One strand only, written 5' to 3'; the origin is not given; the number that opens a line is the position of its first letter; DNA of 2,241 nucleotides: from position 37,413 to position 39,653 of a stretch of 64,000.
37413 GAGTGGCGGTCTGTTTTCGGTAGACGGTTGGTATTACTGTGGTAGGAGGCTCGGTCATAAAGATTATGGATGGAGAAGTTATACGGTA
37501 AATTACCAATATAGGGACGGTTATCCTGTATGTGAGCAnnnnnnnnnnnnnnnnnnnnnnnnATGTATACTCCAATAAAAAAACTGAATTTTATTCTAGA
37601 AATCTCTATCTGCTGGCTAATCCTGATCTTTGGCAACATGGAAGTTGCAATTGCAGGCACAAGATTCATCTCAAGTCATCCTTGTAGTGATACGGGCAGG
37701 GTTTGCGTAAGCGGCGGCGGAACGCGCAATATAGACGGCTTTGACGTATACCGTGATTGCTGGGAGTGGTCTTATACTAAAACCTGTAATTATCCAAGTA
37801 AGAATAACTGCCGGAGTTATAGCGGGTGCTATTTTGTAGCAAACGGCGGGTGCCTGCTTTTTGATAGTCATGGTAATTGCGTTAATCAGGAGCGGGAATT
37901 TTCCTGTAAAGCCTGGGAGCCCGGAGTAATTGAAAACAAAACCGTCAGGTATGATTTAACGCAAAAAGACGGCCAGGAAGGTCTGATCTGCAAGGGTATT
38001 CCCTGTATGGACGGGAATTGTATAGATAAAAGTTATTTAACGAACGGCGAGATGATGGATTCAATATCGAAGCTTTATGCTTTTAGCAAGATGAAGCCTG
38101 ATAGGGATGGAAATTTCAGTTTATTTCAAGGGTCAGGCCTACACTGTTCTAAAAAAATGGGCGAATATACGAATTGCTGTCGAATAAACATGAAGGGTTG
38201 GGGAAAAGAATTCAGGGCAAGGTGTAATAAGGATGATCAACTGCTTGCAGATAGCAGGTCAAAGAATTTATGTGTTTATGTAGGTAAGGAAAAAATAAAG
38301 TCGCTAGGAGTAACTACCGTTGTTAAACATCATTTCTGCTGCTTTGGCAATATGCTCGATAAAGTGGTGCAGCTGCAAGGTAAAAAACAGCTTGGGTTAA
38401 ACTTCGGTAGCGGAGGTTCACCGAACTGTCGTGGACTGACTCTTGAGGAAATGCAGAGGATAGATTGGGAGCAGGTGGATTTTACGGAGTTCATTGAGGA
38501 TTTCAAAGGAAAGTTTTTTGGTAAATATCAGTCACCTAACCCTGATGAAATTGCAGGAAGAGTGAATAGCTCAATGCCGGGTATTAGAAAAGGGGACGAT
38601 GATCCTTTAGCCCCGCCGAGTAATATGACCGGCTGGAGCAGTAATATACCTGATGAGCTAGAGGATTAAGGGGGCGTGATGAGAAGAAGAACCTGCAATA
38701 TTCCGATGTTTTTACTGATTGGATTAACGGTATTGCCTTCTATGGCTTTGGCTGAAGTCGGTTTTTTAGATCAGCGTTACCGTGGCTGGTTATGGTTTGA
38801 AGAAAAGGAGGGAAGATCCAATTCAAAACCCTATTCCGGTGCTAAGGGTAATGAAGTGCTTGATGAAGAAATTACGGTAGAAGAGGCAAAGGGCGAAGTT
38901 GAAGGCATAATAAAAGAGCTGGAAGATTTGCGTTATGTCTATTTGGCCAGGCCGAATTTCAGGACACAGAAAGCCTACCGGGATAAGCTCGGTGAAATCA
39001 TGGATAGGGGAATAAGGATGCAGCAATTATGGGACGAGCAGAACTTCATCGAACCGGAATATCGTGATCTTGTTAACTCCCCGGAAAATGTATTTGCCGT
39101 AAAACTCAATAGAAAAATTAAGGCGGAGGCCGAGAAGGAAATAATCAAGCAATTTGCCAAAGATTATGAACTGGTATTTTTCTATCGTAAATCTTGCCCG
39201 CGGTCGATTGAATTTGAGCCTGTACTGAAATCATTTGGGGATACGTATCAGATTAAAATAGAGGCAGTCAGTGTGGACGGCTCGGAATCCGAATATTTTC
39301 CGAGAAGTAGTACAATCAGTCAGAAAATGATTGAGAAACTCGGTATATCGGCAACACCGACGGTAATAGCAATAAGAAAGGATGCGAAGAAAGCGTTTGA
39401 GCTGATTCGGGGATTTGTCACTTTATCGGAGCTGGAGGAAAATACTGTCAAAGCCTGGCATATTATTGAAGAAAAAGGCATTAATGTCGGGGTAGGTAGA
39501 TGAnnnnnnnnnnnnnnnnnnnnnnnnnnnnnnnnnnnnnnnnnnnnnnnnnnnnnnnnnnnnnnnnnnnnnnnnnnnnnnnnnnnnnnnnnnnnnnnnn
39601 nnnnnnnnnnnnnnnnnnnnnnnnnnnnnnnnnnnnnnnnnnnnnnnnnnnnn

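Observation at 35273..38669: Tandem TraN N-terminal cassettes with unrelated central domains sharing one C-terminal gene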

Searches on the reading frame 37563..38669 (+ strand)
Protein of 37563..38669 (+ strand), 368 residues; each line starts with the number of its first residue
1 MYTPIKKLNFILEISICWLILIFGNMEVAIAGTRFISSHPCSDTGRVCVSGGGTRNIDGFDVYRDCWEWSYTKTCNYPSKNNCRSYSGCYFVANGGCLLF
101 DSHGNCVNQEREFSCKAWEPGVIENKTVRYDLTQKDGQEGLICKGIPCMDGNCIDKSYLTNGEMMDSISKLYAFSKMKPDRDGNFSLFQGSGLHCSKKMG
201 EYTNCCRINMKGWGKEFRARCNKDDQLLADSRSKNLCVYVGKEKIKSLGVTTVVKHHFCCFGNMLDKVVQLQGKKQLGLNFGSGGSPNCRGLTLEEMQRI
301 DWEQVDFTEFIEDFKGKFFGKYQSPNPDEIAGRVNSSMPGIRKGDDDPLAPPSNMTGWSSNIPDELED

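Call 6: search_protein_families(library=pfam, proteins=[window:37563-38669:+], max_evalue=0.1)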
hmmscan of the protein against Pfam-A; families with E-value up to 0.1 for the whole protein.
window:37563-38669:+ (368 aa): 1 family
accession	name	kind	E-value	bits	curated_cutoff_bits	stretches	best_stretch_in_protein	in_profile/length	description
PF06986.16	F_T4SS_TraN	-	2.5e-44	152.1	23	1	41-293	1-240/240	F-type Type IV secretion system, TraN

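Call 7: search_protein_families(library=ncbifam, proteins=[window:37563-38669:+], max_evalue=0.1)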
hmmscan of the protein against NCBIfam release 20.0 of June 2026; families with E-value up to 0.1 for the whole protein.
window:37563-38669:+ (368 aa): 14 families
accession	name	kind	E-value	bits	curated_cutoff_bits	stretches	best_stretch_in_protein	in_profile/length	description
TIGR02750.1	TraN_Ftype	equivalog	2.6e-54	185.3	422.45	1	37-337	290-571/572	type-F conjugative transfer system mating-pair stabilization protein TraN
NF009017.0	PRK12355.3-3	subfamily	3.2e-44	151.5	796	1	40-338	298-574/576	type-F conjugative transfer system mating-pair stabilization protein TraN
NF009016.0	PRK12355.3-2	equivalog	5.3e-44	151.1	648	1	43-336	329-617/626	type-F conjugative transfer system mating-pair stabilization protein TraN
NF009019.0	PRK12355.4-2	equivalog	3e-36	125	518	3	219-345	405-528/550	conjugal transfer mating pair stabilization protein TraN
NF009015.0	PRK12355.3-1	equivalog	8e-32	110.6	416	2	220-317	304-397/420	conjugal transfer mating pair stabilization protein TraN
NF009013.0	PRK12355.2-4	subfamily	2.6e-29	102.2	605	1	41-315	279-548/576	type-F conjugative transfer system mating-pair stabilization protein TraN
NF009010.0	PRK12355.1-4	equivalog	3e-27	95.6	1106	1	48-314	312-573/602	type-F conjugative transfer system mating-pair stabilization protein TraN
NF009009.0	PRK12355.1-2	subfamily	4.5e-26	91.5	1368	1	37-314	349-621/651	type-F conjugative transfer system mating-pair stabilization protein TraN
NF009011.0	PRK12355.1-5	equivalog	5.2e-26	91.2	1063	1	80-315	345-588/616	type-F conjugative transfer system mating-pair stabilization protein TraN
NF009014.0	PRK12355.2-5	equivalog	7.1e-26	91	1173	1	40-341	318-603/605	type-F conjugative transfer system mating-pair stabilization protein TraN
NF011458.0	PRK14876.1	equivalog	1.4e-18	66.2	603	1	220-314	771-866/931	conjugal transfer mating pair stabilization protein TraN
NF009012.0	PRK12355.2-1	equivalog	4.9e-18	64.8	775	2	220-311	666-763/795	type-F conjugative transfer system mating-pair stabilization protein TraN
NF009018.0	PRK12355.4-1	equivalog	2.7e-10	39.1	604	1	219-312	355-444/485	conjugal transfer mating pair stabilization protein TraN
NF011459.0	PRK14877.1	equivalog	2.2e-07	29.2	1267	1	256-313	916-970/1062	conjugal transfer mating pair stabilization protein TraN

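Call 24: find_homologous_proteins(query=window:37563-38669:+, max_evalue=0.001)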
Query window:37563-38669:+ (368 aa): 357 proteins with E <= 0.001 among 1340 candidates; the best 120 are listed.
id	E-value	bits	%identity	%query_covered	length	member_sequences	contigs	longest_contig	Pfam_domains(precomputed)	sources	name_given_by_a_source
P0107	2.9e-248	841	95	100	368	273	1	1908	PF06986.17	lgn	-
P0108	5.4e-177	607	71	98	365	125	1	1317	PF06986.17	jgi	-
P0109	5.1e-176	604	71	97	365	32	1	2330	PF06986.17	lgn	-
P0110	3.0e-168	578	68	97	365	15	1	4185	PF06986.17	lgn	-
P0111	1.7e-157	543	65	97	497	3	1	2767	PF06986.17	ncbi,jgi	jgi:hypothetical protein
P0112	1.9e-151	523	62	96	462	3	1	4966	PF06986.17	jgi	jgi:hypothetical protein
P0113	2.8e-148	512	60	98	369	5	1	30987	PF06986.17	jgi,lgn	jgi:conjugal transfer mating pair stabilization protein TraN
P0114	8.4e-147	507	62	92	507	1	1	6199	PF06986.17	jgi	jgi:hypothetical protein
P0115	1.2e-146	507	62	96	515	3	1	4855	PF06986.17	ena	-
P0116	3.6e-146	505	59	96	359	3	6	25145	PF06986.17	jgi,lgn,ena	-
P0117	6.3e-146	504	62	93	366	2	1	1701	PF06986.17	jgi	-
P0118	9.1e-146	504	60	99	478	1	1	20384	PF06986.17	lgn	-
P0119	5.3e-145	501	59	96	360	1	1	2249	PF06986.17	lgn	-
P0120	2.4e-144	499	58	96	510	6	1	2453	PF06986.17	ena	-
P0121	2.7e-144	499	60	91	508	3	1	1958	PF06986.17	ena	-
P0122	9.7e-144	497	58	95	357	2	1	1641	PF06986.17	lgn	-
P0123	2.8e-143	496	59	96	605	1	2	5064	PF06986.17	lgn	-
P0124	3.2e-143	496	60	91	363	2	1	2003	PF06986.17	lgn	-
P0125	3.6e-143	495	62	91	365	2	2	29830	PF06986.17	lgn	-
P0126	1.2e-142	494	59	98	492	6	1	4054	PF06986.17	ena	-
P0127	1.5e-142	493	58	97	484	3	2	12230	PF06986.17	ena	-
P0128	1.5e-142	493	58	96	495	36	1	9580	PF06986.17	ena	-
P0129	2.0e-142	493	59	98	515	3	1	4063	PF06986.17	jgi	jgi:hypothetical protein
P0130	3.1e-142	492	58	96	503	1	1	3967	PF06986.17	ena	-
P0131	3.9e-142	492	58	97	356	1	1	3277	PF06986.17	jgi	jgi:hypothetical protein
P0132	6.2e-142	491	59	97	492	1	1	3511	PF06986.17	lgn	-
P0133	7.1e-142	491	59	96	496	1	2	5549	PF06986.17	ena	-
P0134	7.6e-142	491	60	95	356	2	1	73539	PF06986.17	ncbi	-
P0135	2.4e-141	489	57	98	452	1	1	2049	PF06986.17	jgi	jgi:hypothetical protein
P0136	2.5e-141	489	61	92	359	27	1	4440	PF06986.17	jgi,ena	jgi:hypothetical protein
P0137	3.0e-141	489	57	98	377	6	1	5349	PF06986.17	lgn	-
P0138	3.4e-141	489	58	95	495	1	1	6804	PF06986.17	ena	-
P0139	4.9e-141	488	55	99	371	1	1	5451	PF06986.17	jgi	jgi:conjugal transfer mating pair stabilization protein TraN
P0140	6.9e-141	488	57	96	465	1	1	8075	PF06986.17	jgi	jgi:hypothetical protein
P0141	7.2e-141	488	60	92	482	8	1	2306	PF06986.17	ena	-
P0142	1.9e-140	486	57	99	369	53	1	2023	PF06986.17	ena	-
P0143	2.4e-140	486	59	91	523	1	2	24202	PF06986.17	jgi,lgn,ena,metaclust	metaclust:\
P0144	7.0e-140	485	60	92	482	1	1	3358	PF06986.17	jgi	jgi:conjugal transfer mating pair stabilization protein TraN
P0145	1.2e-139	484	58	99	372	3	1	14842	PF06986.17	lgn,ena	-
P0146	1.3e-139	484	58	98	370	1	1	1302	PF06986.17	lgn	-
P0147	1.3e-139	484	60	92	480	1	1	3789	PF06986.17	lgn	-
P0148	2.0e-139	483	61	94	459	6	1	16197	PF06986.17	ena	-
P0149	2.0e-139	483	62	91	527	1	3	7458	PF06986.17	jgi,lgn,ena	-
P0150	2.6e-139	483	58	98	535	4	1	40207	PF06986.17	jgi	jgi:conjugal transfer mating pair stabilization protein TraN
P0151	2.6e-139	483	57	96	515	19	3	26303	PF06986.17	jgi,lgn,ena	jgi:hypothetical protein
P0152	1.6e-138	480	57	99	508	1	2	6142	PF06986.17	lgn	-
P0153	1.7e-138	480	59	90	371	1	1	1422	PF06986.17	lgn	-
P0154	6.6e-138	478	59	94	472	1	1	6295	PF06986.17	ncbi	-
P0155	1.1e-137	477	57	94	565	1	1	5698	PF06986.17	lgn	-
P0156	2.5e-137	476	61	91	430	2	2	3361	PF06986.17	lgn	-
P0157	3.7e-137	476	58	92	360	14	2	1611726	PF06986.17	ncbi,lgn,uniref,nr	ncbi:conjugal transfer protein TraN [Candidatus Tisiphia endosymbiont of Melanophora roralis]|uniref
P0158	7.7e-137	475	58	92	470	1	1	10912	PF06986.17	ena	-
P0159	7.8e-137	475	58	91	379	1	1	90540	PF06986.17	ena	-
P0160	1.1e-136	474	59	94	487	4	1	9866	PF06986.17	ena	-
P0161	1.3e-136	474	59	96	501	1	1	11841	PF06986.17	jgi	jgi:hypothetical protein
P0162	1.4e-136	474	58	94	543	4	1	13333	PF06986.17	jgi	-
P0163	4.1e-136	472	59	96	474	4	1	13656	PF06986.17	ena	-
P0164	4.9e-136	472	58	92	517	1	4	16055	PF06986.17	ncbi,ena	-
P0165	6.7e-136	471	57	95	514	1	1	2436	PF06986.17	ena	-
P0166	9.7e-136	471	59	92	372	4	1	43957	PF06986.17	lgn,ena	-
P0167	1.2e-135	471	58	98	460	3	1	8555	PF06986.17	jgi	jgi:Type-1V conjugative transfer system mating pair stabilisation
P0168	1.2e-135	471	56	97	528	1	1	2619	PF06986.17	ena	-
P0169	1.8e-135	470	55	100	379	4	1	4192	PF06986.17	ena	-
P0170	3.9e-135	469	58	94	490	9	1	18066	PF06986.17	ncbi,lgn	-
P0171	6.9e-135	468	59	94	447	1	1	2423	PF06986.17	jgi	jgi:conjugal transfer mating pair stabilization protein TraN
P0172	9.4e-135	468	57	96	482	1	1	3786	PF06986.17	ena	-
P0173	9.9e-135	468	57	99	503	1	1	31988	PF06986.17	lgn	-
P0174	1.2e-134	467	58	94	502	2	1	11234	PF06986.17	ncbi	-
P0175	2.0e-134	467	58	94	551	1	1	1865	PF06986.17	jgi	jgi:conjugal transfer mating pair stabilization protein TraN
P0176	2.8e-134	466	55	95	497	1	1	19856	PF06986.17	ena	-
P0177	1.6e-133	464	53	98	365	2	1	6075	PF06986.17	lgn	-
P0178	2.6e-133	463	58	92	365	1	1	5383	PF06986.17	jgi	jgi:conjugal transfer mating pair stabilization protein TraN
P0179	5.2e-133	462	58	92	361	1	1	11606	PF06986.17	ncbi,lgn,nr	ncbi:MAG: conjugal transfer protein TraN [Sphingobacteriaceae bacterium]|nr:MAG: conjugal transfer p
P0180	5.9e-133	462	55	96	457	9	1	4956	PF06986.17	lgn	-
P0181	5.9e-133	462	56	95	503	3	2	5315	PF06986.17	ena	-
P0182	6.6e-133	462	54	98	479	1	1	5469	PF06986.17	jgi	-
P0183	7.4e-133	461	55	96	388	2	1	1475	PF06986.17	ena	-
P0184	7.9e-133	461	55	97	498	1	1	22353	PF06986.17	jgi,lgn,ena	-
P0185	8.5e-133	461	55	97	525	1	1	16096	PF06986.17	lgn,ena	-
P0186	9.3e-133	461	57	96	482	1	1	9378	PF06986.17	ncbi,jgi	jgi:hypothetical protein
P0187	1.4e-132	461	54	98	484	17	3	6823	PF06986.17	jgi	jgi:hypothetical protein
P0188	2.0e-132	460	62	86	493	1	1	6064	PF06986.17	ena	-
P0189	2.2e-132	460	55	95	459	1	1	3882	PF06986.17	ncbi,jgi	jgi:hypothetical protein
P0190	2.5e-132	460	58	95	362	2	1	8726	PF06986.17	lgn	-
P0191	8.1e-132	458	95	56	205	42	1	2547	PF06986.17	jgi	jgi:conjugal transfer mating pair stabilization protein TraN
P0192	8.5e-132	458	53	96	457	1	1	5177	PF06986.17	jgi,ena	jgi:conjugal transfer mating pair stabilization protein TraN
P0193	1.3e-131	457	54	96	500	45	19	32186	PF06986.17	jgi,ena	jgi:Type-1V conjugative transfer system mating pair stabilisation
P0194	1.5e-131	457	55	96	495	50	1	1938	PF06986.17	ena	-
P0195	1.5e-131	457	58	93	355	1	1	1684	PF06986.17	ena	-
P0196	1.6e-131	457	53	98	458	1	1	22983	PF06986.17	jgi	-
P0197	1.7e-131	457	58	94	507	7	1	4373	PF06986.17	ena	-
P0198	3.1e-131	456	55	97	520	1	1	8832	PF06986.17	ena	-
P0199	4.9e-131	455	57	96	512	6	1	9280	PF06986.17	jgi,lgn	jgi:conjugal transfer mating pair stabilization protein TraN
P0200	5.7e-131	455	53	98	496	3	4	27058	PF06986.17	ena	-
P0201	6.6e-131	455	57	90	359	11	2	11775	PF06986.17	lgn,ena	-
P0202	7.2e-131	455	58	90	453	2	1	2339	PF06986.17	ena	-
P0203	7.7e-131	455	58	96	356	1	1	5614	PF06986.17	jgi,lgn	-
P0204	7.7e-131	455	54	95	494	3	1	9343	PF06986.17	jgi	jgi:Type-1V conjugative transfer system mating pair stabilisation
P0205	1.1e-130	454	54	95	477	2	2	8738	PF06986.17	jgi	-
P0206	1.2e-130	454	54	98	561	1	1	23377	PF06986.17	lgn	-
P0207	2.7e-130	453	56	98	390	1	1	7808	PF06986.17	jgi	-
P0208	3.5e-130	453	53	98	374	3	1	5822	PF06986.17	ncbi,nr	ncbi:MAG: conjugal transfer protein TraN [Rickettsiales bacterium]|nr:MAG: conjugal transfer protein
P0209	9.0e-130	451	56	97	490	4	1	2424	PF06986.17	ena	-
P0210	1.2e-129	451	54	97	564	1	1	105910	PF06986.17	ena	-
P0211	1.7e-129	450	58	92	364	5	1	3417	PF06986.17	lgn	-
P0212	1.7e-129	450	56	96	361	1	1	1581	PF06986.17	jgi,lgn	jgi:conjugal transfer mating pair stabilization protein TraN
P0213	2.1e-129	450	54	94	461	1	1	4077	PF06986.17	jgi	-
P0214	3.4e-129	449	54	93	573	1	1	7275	PF06986.17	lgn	-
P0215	5.2e-129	449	54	97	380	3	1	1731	PF06986.17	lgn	-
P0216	5.9e-129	449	55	91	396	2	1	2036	PF06986.17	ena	-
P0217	7.2e-129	448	54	96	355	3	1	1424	PF06986.17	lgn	-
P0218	7.6e-129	448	56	93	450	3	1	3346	PF06986.17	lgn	-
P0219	8.3e-129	448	54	98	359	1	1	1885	PF06986.17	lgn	-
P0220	8.4e-129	448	54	98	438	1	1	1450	PF06986.17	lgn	-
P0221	1.4e-128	447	55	91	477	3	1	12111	PF06986.17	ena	-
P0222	2.0e-128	447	55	95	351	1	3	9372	PF06986.17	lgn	-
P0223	2.4e-128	447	52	98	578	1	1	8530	PF06986.17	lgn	-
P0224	3.0e-128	446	57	89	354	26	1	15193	PF06986.17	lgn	-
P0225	4.5e-128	446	54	93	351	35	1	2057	PF06986.17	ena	-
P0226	4.9e-128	446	55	97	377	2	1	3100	PF06986.17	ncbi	-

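Call 76: find_encoding_contigs(protein=P0210, flank=4000, max_places=2)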
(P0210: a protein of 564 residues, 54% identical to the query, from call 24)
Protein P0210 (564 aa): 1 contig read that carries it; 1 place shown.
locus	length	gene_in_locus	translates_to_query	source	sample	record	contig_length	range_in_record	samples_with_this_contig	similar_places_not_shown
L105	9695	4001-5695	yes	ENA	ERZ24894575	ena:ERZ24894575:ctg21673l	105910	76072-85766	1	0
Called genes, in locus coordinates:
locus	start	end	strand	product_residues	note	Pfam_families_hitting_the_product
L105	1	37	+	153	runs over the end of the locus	-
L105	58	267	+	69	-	-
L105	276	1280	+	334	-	PF13310:Virulence_RhuM, PF02661:Fic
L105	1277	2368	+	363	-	PF06834:TraU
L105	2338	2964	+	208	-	PF09673:TrbC_Ftype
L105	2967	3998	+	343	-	-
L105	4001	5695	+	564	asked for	PF06986:F_T4SS_TraN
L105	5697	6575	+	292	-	PF13728:TraF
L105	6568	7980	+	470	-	PF06122:TraH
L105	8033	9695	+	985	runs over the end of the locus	PF07916:TraG_N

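Call 77: find_encoding_contigs(protein=P0179, flank=4000, max_places=2)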
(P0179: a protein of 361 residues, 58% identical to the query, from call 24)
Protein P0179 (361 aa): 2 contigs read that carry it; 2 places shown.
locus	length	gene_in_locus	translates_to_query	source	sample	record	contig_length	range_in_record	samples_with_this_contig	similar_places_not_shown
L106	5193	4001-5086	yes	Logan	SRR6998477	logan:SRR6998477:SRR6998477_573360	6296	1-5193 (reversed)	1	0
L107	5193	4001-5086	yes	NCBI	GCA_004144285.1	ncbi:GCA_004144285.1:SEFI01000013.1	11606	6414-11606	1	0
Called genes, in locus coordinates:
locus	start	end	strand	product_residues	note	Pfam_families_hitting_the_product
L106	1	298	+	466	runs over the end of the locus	?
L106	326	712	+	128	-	-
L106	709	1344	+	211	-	-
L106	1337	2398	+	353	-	PF06834:TraU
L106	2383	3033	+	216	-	PF09673:TrbC_Ftype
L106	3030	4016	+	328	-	-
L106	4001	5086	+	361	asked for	PF06986:F_T4SS_TraN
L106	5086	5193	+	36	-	?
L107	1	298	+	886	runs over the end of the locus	PF11130:TraC_F_IV, PF12846:AAA_10 (faint), PF19044:P-loop_TraG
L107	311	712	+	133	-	-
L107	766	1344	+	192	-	-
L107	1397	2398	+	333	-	PF06834:TraU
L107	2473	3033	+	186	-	PF09673:TrbC_Ftype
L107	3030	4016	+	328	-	-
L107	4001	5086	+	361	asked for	PF06986:F_T4SS_TraN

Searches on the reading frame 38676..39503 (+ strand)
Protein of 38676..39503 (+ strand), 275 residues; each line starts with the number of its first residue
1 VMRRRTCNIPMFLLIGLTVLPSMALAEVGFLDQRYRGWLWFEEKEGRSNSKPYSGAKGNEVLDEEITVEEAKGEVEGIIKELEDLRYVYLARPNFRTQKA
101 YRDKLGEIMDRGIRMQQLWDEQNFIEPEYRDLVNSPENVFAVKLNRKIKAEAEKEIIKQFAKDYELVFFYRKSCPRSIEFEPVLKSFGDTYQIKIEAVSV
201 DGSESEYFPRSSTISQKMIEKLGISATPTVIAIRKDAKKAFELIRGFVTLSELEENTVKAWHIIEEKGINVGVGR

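Call 6: search_protein_families(library=pfam, proteins=[window:38676-39503:+], max_evalue=0.1)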
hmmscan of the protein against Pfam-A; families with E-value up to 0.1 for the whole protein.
window:38676-39503:+ (275 aa): 6 families
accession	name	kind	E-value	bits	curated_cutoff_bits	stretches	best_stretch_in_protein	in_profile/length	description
PF13728.12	TraF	-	7.6e-30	104.8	23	1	37-257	1-223/224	F plasmid transfer operon protein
PF13098.12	Thioredoxin_2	-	3.5e-05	24.5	27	1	162-254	5-101/104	Thioredoxin-like domain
PF13905.12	Thioredoxin_8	-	0.00011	22.8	27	1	164-236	3-91/94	Thioredoxin-like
PF00085.26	Thioredoxin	-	0.0034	17.8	23.5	1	154-237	11-83/103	Thioredoxin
PF14595.12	Thioredoxin_9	-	0.04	14.3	25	1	146-240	24-111/129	Thioredoxin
PF09592.15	DUF2031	-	0.049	13.6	27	1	67-159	113-204/227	Protein of unknown function (DUF2031)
